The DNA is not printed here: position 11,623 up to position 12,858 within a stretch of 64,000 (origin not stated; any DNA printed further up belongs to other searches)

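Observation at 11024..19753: Compact ESX/type VII secretion-like locus without EccB/EccD/EccE/mycosin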

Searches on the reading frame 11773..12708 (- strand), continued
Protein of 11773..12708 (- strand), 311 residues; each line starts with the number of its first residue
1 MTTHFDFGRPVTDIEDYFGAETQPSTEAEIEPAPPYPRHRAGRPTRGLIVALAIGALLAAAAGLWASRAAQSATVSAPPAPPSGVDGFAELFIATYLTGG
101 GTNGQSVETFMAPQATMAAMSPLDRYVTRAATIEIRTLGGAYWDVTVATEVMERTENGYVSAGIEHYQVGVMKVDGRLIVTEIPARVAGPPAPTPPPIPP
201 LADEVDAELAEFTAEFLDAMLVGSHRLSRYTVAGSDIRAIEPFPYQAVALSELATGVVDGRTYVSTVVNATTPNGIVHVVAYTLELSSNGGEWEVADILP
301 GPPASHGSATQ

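Call 84: search_dna_similar(query=window:11773-12708:-, collection=plasmids, mode=protein, max_evalue=0.001, max_rows=20)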
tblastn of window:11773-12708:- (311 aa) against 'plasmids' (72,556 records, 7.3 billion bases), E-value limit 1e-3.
Records with a match: 75; places in all: 76; records where one place covers at least 80% of the query: 0.
Best place of each record, by identity: <60% 75.
By first word of the organism name: Streptomyces 57; Rhodococcus 12; Paenarthrobacter 2; Xylanimonas 1; Nocardia 1; Kitasatospora 1; Cellulosimicrobium 1.
By predicted mobility (MOB-suite, as given by PLSDB): non-mobilizable 61; mobilizable 14.
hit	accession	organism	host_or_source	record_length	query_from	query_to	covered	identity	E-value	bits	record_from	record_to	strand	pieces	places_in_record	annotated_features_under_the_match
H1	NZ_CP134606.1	Streptomyces sp. ITFR-21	Ips typographus,whole organism,Ips ...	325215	84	309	73%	33.1%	5e-14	80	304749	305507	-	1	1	conjugal transfer protein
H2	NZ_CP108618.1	Streptomyces avidinii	-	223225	84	298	69%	32.8%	2e-11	72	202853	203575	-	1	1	conjugal transfer protein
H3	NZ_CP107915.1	Streptomyces sp. NBC_00445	-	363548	84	302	70%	31.2%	1e-14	82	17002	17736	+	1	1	conjugal transfer protein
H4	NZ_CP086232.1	Streptomyces clavuligerus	whole organism,soil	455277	84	298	69%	31.0%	2e-12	75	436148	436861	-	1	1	conjugal transfer protein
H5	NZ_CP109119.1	Streptomyces sp. NBC_01766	-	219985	86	301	69%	30.8%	1e-4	51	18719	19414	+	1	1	conjugal transfer protein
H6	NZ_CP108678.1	Streptomyces sp. NBC_01216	-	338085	84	302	70%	30.2%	2e-14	81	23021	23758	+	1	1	conjugal transfer protein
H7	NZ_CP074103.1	Streptomyces mirabilis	fresh creek bank soil, topsoil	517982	84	298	69%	30.1%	3e-12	74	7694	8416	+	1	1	conjugal transfer protein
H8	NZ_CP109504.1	Streptomyces sp. NBC_01426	-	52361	84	298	69%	30.1%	8e-12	73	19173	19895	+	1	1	conjugal transfer protein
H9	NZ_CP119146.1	Streptomyces sp. AM 4-1-1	Apis mellifera,cell culture,Insects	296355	84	298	69%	29.7%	2e-11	72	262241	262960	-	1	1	conjugal transfer protein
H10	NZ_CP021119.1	Streptomyces sp. CLI2509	Hymenochaete rubiginosa,whole organism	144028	84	302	70%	29.1%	3e-7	59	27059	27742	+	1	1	conjugal transfer protein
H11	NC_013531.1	Xylanimonas cellulosilytica DSM 15894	-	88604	88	311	72%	28.5%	3e-4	50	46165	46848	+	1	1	conjugal transfer protein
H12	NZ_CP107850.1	Nocardia sp. NBC_00511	-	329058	88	302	69%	29.3%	6e-7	59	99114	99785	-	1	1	conjugal transfer protein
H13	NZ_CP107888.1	Streptomyces nojiriensis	-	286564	84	298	69%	29.2%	1e-10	70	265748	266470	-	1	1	conjugal transfer protein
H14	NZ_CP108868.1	Streptomyces sp. NBC_00829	-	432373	84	302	70%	28.6%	6e-13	77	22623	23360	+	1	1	conjugal transfer protein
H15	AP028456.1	Kitasatospora purpeofusca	whole organism,soil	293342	87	309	72%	28.0%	2e-9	66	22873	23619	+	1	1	conjugal transfer protein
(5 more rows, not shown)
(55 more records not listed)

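Call 85: get_annotated_region(hit=H8, flank=9000)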
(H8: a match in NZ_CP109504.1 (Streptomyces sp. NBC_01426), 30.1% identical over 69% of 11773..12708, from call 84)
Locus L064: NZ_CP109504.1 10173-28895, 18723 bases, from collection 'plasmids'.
description: Streptomyces sp. NBC_01426 plasmid unnamed4, complete sequence
organism: Streptomyces sp. NBC_01426 (NCBI taxid 2975866)
taxonomy: Bacteria; Actinomycetota; Actinomycetes; Kitasatosporales; Streptomycetaceae; Streptomyces; Streptomyces sp. NBC 01426
host: -; source: -; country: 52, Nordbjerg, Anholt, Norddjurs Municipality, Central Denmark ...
typing (MOB-suite, as given by PLSDB): non-mobilizable
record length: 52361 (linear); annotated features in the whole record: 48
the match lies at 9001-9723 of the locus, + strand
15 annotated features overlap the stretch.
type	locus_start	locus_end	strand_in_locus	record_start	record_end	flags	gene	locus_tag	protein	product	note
CDS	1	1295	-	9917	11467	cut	-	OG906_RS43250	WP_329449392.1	DUF2637 domain-containing protein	-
CDS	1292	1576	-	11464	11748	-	-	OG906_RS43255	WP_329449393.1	hypothetical protein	-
CDS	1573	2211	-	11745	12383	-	-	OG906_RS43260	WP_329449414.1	WhiB family transcriptional regulator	-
CDS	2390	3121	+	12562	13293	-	-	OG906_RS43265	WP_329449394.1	GntR family transcriptional regulator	-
CDS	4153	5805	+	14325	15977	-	-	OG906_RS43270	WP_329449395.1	hypothetical protein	-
CDS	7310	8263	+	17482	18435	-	-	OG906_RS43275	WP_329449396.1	hypothetical protein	-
CDS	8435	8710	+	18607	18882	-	-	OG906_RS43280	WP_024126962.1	hypothetical protein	-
CDS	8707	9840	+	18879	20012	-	-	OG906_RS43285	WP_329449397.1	conjugal transfer protein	-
CDS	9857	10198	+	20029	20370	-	-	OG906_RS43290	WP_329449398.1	hypothetical protein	-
CDS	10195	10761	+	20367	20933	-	-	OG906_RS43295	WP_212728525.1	hypothetical protein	-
CDS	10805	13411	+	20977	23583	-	-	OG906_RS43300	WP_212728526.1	ATP-binding protein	-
CDS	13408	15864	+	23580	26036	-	-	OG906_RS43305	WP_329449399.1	hypothetical protein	-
CDS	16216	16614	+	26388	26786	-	-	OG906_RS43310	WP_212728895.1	hypothetical protein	-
CDS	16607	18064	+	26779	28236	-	-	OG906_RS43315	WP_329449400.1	peptidoglycan DD-metalloendopeptidase family protein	-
CDS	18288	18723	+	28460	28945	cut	-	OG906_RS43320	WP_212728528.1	hypothetical protein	-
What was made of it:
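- All 75 plasmid hits are annotated 'conjugal transfer protein', and the one context examined has T4SS gene order (calls 84, 85).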
